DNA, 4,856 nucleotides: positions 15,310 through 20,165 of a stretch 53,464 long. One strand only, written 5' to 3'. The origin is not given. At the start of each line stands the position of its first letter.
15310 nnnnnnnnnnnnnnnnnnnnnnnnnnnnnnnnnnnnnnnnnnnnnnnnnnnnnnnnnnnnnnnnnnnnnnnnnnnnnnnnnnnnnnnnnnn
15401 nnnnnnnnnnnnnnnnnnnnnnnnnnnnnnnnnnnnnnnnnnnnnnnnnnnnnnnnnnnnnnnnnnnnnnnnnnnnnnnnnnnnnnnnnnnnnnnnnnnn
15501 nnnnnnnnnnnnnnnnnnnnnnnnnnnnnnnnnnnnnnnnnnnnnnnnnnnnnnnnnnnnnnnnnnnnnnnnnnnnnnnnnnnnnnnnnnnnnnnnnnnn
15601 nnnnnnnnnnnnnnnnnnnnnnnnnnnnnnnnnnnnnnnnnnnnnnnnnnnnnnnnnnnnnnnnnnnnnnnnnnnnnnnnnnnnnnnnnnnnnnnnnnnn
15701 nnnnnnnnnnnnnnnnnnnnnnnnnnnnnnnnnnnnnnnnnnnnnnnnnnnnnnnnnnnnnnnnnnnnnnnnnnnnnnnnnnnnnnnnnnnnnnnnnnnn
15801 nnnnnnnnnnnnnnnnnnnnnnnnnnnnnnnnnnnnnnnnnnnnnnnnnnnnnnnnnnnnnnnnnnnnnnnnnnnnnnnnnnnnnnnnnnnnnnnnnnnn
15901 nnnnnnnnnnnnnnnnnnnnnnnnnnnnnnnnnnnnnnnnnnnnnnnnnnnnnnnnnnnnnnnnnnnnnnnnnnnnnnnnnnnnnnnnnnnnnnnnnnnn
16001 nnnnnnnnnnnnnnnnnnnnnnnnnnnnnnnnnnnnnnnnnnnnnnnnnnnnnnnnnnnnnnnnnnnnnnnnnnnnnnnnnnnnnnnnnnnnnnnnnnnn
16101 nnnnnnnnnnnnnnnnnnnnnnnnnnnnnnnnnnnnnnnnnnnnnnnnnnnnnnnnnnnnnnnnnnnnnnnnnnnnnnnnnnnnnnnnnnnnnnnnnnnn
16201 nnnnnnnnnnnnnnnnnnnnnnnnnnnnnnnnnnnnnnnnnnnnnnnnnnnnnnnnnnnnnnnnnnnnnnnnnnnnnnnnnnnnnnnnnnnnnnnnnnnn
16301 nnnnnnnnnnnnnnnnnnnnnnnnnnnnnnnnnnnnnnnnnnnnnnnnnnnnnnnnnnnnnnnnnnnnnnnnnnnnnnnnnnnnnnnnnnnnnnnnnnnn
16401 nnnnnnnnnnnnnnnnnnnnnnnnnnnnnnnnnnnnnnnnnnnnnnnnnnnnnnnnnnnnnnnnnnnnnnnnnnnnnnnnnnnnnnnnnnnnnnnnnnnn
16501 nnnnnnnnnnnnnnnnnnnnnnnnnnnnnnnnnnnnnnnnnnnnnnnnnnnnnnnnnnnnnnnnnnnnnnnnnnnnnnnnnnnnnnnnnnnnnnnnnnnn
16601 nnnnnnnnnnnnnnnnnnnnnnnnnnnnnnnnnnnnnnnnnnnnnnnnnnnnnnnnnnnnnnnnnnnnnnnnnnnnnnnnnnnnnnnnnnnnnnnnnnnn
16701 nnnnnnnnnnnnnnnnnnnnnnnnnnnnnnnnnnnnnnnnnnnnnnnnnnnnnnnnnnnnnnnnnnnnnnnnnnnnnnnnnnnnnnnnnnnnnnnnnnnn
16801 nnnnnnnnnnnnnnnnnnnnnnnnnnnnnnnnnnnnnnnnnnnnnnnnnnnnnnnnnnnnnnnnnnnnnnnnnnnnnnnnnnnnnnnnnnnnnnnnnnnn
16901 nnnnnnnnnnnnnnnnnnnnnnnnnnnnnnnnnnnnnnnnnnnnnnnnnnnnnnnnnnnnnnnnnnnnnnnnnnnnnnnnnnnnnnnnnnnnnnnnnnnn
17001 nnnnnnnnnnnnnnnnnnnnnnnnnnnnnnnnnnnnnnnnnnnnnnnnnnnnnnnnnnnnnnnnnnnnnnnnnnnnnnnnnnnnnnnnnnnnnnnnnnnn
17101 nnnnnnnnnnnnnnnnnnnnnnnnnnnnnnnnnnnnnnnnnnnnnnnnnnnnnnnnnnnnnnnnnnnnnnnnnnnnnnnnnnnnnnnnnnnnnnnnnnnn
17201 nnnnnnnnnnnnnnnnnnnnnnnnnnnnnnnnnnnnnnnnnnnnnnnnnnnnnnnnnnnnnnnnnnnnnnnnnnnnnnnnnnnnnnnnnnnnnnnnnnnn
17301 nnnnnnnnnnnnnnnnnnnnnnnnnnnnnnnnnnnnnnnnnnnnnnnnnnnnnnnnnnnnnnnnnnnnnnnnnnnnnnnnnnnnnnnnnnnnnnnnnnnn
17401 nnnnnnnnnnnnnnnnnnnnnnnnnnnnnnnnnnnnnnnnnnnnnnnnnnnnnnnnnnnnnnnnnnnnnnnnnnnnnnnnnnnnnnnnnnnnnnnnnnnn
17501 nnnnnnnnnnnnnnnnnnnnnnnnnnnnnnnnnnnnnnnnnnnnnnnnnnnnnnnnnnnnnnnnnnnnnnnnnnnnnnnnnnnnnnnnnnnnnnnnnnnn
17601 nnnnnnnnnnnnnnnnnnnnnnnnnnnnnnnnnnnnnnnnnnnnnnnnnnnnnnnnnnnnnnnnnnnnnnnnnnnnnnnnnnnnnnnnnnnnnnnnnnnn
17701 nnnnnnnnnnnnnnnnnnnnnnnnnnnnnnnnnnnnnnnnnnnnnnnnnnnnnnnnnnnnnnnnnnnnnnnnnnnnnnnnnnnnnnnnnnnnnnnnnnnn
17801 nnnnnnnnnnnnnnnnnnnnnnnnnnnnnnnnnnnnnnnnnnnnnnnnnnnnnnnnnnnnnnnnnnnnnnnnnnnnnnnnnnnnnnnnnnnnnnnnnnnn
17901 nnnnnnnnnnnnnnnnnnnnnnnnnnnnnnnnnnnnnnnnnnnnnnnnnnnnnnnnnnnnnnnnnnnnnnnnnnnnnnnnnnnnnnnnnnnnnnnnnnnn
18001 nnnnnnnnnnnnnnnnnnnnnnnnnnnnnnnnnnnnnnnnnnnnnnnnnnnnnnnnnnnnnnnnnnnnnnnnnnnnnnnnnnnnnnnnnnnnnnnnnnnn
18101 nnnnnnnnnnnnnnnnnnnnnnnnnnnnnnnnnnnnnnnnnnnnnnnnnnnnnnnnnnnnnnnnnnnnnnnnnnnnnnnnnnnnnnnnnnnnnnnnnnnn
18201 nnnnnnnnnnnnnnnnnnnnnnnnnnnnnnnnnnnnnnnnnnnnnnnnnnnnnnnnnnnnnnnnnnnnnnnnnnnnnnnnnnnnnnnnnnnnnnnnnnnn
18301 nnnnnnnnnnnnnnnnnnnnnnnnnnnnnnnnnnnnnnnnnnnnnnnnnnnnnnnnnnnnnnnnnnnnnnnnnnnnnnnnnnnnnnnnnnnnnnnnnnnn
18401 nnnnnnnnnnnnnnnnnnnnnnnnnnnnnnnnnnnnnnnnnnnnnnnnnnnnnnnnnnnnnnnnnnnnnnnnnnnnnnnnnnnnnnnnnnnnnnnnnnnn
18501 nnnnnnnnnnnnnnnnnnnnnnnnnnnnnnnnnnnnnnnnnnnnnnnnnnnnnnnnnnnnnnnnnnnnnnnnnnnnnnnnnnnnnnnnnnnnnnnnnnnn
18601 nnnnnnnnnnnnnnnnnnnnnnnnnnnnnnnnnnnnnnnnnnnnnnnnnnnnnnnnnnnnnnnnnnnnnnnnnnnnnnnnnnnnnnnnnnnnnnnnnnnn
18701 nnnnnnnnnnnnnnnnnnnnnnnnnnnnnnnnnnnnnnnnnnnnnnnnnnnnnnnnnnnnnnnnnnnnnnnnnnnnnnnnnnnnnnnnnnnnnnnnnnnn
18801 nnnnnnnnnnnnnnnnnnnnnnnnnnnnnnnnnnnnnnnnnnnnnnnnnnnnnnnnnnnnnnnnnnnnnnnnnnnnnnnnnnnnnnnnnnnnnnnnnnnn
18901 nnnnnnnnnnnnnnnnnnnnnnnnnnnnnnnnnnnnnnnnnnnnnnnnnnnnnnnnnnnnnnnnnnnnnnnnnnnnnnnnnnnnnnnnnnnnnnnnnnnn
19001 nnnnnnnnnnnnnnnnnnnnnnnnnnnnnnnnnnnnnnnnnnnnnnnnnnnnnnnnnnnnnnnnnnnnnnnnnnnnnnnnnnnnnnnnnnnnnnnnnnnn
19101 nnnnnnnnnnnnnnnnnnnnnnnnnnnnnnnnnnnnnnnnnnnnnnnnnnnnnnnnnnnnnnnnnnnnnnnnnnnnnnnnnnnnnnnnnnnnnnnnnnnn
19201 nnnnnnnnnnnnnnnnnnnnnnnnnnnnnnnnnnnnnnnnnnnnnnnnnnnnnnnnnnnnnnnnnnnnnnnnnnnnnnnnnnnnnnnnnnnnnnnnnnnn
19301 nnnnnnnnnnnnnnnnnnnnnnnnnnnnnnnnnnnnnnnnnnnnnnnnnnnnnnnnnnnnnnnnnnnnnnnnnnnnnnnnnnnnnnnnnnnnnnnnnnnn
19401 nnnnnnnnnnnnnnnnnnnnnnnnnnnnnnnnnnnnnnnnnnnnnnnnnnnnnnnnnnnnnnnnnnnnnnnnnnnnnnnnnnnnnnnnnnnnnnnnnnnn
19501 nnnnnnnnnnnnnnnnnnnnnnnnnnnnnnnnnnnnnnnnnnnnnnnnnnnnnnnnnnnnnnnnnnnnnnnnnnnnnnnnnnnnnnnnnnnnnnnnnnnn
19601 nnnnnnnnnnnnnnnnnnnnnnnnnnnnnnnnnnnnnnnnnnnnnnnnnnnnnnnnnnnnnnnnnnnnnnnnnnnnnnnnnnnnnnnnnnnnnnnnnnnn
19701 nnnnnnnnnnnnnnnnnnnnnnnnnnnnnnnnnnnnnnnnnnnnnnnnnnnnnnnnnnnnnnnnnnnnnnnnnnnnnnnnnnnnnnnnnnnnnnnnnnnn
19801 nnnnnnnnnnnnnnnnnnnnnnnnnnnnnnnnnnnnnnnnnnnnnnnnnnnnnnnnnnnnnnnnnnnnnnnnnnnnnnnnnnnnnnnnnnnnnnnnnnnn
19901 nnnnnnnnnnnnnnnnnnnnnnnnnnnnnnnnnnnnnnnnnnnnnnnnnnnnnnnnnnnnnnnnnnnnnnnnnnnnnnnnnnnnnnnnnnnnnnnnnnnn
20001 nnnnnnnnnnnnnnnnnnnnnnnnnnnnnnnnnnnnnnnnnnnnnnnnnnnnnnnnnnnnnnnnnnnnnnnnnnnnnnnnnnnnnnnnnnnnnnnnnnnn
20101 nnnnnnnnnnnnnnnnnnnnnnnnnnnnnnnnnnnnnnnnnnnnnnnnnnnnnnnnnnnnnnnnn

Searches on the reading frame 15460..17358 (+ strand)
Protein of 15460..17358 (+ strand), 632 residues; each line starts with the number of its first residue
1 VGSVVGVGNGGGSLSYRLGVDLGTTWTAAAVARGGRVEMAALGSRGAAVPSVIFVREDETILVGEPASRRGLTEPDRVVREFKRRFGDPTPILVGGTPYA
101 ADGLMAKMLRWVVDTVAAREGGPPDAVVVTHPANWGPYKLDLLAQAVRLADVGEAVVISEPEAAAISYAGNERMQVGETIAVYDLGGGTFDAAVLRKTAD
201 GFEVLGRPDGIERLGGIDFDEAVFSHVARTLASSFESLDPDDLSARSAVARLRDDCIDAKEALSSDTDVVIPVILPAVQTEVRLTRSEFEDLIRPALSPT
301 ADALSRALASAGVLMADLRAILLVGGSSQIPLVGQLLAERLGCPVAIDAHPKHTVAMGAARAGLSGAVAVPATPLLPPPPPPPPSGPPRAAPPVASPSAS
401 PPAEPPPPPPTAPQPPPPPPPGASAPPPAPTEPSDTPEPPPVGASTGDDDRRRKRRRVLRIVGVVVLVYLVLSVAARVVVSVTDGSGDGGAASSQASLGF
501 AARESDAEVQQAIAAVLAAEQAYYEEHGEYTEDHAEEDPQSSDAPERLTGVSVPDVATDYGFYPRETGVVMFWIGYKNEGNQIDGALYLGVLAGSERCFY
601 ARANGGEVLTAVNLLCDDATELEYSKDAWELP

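Call 40: search_protein_families(library=pfam, proteins=[window:15460-17358:+], max_evalue=0.0001)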
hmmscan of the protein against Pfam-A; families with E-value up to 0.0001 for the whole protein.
window:15460-17358:+ (632 aa): 3 families
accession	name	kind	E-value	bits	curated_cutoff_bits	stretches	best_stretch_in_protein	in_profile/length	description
PF00012.26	HSP70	-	1.2e-49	169.5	20.6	2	96-361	105-370/599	Hsp70 protein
PF06723.19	MreB_Mbl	-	4.3e-11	42.7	27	1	105-361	74-317/327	MreB/Mbl protein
PF02782.22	FGGY_C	-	5e-06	26.9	27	1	316-364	148-195/198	FGGY family of carbohydrate kinases, C-terminal domain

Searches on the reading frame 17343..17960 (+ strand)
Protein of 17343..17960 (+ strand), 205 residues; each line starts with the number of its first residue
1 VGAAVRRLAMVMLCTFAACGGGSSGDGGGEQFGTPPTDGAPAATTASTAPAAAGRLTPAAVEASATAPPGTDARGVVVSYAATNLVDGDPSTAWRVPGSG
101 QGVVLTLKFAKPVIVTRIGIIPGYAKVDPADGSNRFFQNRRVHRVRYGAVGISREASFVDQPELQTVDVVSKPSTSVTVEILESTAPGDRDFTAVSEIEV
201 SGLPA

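Call 40: search_protein_families(library=pfam, proteins=[window:17343-17960:+], max_evalue=0.0001)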
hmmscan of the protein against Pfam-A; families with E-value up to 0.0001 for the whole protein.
window:17343-17960:+ (205 aa): 1 family
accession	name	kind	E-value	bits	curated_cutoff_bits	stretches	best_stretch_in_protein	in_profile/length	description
PF25302.1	NADase_transloc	-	1.2e-10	42.2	27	1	78-200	22-145/146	NAD glycohydrolase translocation F5/8 type C domain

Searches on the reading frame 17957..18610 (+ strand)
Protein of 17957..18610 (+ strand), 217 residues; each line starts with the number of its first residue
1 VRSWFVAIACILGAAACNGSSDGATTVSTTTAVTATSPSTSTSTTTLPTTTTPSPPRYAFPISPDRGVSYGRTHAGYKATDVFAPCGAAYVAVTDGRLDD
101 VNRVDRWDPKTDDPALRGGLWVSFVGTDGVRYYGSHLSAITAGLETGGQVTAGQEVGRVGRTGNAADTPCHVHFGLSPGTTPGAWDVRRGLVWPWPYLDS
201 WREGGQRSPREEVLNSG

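Call 40: search_protein_families(library=pfam, proteins=[window:17957-18610:+], max_evalue=0.0001)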
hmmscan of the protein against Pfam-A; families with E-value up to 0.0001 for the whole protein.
window:17957-18610:+ (217 aa): 1 family
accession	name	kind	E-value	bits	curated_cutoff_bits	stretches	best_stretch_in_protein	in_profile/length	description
PF01551.29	Peptidase_M23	-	2.5e-08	34.4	28.7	1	78-177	4-88/96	Peptidase family M23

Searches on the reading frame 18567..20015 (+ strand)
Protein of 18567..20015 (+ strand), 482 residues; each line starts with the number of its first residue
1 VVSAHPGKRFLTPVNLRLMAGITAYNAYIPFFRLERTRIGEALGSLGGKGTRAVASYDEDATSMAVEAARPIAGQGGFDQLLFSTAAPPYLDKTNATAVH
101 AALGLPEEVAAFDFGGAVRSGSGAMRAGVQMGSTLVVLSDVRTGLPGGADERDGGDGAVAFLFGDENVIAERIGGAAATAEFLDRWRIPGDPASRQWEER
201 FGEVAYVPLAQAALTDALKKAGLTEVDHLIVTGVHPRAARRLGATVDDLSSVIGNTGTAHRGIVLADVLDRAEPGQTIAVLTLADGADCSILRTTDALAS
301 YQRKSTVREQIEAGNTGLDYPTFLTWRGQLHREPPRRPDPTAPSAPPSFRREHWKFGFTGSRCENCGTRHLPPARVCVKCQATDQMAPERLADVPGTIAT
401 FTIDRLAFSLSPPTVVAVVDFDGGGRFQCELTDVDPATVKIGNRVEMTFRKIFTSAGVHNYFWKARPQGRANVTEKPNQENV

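Call 40: search_protein_families(library=pfam, proteins=[window:18567-20015:+], max_evalue=0.0001)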
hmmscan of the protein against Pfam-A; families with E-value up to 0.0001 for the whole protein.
window:18567-20015:+ (482 aa): 2 families
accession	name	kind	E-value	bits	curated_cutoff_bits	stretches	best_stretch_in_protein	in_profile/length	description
PF01796.24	OB_ChsH2_C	-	6.9e-15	55.2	27.1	1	395-450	7-65/65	ChsH2, C-terminal OB-fold domain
PF12172.15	zf-ChsH2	-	3.4e-06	27.2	23.2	1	358-383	9-34/37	ChsH2, rubredoxin-like zinc ribbon domain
